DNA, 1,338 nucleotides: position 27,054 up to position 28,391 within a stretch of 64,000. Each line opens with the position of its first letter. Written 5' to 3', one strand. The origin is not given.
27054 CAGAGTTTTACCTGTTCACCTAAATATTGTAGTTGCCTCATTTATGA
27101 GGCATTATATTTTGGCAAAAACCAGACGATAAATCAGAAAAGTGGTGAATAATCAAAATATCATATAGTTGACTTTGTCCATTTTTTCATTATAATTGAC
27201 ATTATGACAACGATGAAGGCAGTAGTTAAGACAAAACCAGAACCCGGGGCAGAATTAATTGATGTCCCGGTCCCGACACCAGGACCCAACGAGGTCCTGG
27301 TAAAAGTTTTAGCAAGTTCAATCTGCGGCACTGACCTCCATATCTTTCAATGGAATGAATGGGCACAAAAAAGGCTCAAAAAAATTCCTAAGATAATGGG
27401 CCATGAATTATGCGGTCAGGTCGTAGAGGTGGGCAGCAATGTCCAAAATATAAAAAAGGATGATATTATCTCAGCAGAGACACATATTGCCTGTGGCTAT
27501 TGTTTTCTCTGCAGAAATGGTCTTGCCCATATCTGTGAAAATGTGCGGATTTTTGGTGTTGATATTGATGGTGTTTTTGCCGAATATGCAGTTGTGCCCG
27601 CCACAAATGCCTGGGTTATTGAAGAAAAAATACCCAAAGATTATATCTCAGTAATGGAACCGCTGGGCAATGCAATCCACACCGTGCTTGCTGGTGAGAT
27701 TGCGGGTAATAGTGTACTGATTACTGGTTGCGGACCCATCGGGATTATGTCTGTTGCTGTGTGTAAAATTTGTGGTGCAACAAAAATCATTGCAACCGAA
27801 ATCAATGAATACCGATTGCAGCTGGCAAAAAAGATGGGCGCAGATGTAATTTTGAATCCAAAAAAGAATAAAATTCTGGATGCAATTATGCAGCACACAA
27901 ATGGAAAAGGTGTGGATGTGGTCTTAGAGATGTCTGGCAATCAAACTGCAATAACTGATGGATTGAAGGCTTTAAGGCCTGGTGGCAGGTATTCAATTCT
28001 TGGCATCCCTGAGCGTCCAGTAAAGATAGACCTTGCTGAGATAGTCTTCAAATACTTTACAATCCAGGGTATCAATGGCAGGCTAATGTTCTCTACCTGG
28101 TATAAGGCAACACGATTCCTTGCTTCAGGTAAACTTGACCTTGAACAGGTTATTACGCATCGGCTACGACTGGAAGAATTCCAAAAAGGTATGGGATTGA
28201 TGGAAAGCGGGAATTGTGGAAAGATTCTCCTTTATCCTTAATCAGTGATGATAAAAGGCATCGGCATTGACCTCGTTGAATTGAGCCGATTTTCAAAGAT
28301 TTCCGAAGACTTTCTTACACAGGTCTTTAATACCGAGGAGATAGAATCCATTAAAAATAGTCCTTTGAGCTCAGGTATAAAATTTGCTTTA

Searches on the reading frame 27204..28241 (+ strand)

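Call 11: search_protein_families(library=pfam, proteins=[window:27204-28241:+])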
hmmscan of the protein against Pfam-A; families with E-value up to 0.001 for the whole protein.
window:27204-28241:+ (345 aa): 4 families
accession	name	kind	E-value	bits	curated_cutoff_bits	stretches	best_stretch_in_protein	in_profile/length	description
PF00107.32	ADH_zinc_N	-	2.4e-34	118.5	31.8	1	178-307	1-128/129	Zinc-binding dehydrogenase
PF08240.17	ADH_N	-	9.4e-27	93.7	23.5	1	27-139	1-102/104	Alcohol dehydrogenase GroES-like domain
PF16912.11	Glu_dehyd_C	-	1.3e-10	41.6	34.9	1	165-328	28-196/211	Glucose dehydrogenase C-terminus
PF13602.12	ADH_zinc_N_2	-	6.7e-08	34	27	1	212-342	2-133/134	Zinc-binding dehydrogenase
